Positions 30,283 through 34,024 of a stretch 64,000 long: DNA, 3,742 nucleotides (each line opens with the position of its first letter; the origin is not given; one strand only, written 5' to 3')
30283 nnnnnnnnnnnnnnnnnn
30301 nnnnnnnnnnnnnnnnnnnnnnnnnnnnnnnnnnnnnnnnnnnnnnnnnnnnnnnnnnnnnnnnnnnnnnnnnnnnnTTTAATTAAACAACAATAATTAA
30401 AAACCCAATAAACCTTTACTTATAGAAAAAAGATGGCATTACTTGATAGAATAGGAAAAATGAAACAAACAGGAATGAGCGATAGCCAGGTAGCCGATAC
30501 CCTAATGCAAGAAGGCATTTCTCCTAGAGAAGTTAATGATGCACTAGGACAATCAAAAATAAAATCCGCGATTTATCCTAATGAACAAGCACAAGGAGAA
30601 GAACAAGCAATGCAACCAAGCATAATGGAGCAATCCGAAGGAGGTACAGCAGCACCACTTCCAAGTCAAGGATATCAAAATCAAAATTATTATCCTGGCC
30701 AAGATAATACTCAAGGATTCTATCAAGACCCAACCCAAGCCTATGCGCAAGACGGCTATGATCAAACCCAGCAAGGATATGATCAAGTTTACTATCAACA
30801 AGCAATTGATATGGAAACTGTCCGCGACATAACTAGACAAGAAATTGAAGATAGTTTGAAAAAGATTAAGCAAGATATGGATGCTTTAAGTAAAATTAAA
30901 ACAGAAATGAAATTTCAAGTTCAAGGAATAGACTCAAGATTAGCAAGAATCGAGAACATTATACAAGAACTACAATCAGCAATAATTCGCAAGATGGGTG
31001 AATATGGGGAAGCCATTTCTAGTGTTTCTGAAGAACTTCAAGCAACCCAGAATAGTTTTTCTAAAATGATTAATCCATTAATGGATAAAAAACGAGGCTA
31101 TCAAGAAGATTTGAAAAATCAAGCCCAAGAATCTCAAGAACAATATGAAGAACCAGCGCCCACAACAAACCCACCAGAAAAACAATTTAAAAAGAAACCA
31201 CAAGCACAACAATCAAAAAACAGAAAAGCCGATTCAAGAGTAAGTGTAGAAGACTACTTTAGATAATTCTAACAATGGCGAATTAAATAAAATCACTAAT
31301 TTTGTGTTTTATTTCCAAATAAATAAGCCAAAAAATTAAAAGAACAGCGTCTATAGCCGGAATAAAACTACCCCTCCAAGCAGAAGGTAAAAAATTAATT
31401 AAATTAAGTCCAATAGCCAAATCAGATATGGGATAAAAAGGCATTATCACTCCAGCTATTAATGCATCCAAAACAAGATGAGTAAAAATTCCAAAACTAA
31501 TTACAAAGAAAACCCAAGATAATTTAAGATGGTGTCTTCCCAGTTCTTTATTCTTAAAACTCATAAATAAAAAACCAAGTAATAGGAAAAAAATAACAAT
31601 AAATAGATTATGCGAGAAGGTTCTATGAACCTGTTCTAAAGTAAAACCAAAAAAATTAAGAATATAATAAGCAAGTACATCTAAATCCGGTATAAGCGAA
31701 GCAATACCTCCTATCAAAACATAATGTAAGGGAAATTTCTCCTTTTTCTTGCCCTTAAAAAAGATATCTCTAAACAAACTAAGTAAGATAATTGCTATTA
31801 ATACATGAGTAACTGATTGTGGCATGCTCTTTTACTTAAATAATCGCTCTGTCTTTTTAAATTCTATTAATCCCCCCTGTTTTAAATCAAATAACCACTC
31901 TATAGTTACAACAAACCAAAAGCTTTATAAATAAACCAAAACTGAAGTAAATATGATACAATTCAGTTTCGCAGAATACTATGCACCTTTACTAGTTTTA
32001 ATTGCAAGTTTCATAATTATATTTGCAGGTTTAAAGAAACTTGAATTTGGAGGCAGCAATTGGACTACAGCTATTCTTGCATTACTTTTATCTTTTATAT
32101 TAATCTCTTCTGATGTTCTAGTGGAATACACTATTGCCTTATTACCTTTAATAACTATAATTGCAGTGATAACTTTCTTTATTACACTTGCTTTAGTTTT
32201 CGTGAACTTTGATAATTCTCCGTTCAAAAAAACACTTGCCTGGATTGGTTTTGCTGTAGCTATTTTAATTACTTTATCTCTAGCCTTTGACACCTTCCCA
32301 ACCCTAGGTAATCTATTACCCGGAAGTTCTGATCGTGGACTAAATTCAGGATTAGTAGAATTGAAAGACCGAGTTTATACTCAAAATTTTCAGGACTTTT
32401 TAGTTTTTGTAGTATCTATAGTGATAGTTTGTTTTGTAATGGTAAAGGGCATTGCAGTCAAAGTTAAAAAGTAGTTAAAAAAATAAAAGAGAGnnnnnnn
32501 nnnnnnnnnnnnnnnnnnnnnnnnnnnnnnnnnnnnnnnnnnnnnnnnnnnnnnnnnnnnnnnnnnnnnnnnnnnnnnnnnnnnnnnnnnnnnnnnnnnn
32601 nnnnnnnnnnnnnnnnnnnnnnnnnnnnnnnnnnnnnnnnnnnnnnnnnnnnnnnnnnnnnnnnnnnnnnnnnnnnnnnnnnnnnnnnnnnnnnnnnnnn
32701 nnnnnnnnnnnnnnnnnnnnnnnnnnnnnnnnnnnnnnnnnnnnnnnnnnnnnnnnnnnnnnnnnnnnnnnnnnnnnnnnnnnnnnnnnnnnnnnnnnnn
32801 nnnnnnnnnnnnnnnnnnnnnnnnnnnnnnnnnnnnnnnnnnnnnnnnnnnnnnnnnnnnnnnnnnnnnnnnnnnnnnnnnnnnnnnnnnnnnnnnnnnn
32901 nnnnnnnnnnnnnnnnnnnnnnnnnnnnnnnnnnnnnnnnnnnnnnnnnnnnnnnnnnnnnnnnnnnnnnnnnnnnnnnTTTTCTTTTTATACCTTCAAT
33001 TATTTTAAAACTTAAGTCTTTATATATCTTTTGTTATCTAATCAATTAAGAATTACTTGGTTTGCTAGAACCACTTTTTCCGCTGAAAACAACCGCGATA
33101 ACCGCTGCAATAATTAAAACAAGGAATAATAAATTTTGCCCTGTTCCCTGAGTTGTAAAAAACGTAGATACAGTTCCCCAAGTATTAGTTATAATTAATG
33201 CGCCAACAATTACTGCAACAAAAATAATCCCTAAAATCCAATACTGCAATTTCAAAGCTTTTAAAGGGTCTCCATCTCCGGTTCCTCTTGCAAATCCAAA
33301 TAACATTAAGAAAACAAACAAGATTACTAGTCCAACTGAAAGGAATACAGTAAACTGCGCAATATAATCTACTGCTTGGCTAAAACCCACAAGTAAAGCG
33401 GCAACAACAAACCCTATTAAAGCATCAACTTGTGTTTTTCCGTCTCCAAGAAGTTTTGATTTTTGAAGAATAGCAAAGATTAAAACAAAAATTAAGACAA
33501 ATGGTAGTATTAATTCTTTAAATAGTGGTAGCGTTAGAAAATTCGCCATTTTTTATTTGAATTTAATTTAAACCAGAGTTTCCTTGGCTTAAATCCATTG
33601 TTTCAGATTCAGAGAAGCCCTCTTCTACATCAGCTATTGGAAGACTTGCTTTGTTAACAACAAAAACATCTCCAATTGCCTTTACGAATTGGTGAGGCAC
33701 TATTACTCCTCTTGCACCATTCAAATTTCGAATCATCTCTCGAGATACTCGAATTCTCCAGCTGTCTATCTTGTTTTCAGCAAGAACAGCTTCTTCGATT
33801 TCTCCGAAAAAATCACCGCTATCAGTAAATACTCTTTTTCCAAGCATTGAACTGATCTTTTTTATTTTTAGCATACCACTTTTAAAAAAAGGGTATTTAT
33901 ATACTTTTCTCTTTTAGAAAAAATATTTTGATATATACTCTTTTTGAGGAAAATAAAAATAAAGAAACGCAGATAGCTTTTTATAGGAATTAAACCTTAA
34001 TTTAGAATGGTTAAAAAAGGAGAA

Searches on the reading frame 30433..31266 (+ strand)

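Call 57: search_protein_families(library=pfam, proteins=[window:30433-31266:+], max_evalue=0.001)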
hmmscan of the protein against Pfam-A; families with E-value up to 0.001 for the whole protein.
window:30433-31266:+ (277 aa): 1 family
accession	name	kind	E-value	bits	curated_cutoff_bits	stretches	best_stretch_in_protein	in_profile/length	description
PF24625.1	DUF7626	-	6.2e-05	23.1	27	0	6-28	8-30/55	Domain of unknown function (DUF7626)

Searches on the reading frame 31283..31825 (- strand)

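Call 57: search_protein_families(library=pfam, proteins=[window:31283-31825:-], max_evalue=0.001)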
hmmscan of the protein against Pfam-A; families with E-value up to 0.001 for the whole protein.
window:31283-31825:- (180 aa): 1 family
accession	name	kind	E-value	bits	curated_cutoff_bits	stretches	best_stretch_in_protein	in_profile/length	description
PF04307.19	YdjM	-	1.8e-17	63.8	29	1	4-151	3-139/176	YdjM inner membrane protein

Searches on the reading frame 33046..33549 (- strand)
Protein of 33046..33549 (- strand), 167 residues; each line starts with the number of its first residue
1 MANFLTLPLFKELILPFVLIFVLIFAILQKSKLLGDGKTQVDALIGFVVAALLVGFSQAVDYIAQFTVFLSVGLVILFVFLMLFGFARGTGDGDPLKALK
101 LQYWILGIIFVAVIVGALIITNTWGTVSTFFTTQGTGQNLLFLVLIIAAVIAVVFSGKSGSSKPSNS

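Call 11: search_protein_families(library=pfam, proteins=[window:33046-33549:-], max_evalue=0.001)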
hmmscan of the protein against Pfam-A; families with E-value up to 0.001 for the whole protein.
window:33046-33549:- (167 aa): 0 families

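Call 83: search_protein_families(library=pfam, proteins=[window:33046-33549:-], max_evalue=5)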
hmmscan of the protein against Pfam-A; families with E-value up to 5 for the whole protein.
window:33046-33549:- (167 aa): 2 families
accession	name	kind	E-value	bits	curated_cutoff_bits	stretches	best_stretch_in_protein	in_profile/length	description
PF19529.4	DUF6057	-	0.93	8.7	29.8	1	15-154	79-202/569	Family of unknown function (DUF6057)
PF19506.4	DUF6040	-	1.3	8.8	23.4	1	17-157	80-195/233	Family of unknown function (DUF6040)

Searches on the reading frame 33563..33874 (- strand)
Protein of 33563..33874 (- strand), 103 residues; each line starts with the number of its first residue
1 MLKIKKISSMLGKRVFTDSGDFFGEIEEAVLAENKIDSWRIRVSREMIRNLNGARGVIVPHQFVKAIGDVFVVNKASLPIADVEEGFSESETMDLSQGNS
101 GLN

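Call 7: search_protein_families(library=pfam, proteins=[window:33563-33874:-], max_evalue=1)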
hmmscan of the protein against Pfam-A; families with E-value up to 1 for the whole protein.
window:33563-33874:- (103 aa): 1 family
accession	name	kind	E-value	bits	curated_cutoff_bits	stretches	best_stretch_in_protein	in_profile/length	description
PF05239.21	PRC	-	5e-05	23.7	21.2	1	6-74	5-72/78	PRC-barrel domain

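Call 40: search_solved_structures(query=window:33563-33874:-, max_evalue=1)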
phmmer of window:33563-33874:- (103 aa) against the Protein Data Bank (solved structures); distinct sequences matched with E-value up to 1: 5.
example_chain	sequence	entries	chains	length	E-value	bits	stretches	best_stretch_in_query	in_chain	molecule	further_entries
8onw_D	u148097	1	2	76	8.8e-10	41.9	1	5-74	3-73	PRC-barrel domain-containing protein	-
8onw_A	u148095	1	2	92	1.1e-09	41.6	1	5-74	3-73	PRC-barrel domain-containing protein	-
8qzo_A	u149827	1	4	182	1.3e-09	41.3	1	5-74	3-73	PRC-barrel domain-containing protein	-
8gtf_k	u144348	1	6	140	0.25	14.8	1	53-97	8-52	Terminator protein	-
1pm3_A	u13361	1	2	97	0.27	14.8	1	6-72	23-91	MTH1895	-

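Call 67: search_protein_families(library=ncbifam, proteins=[window:33563-33874:-], max_evalue=0.1)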
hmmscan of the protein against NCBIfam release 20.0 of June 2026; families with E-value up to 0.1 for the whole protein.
window:33563-33874:- (103 aa): 0 families
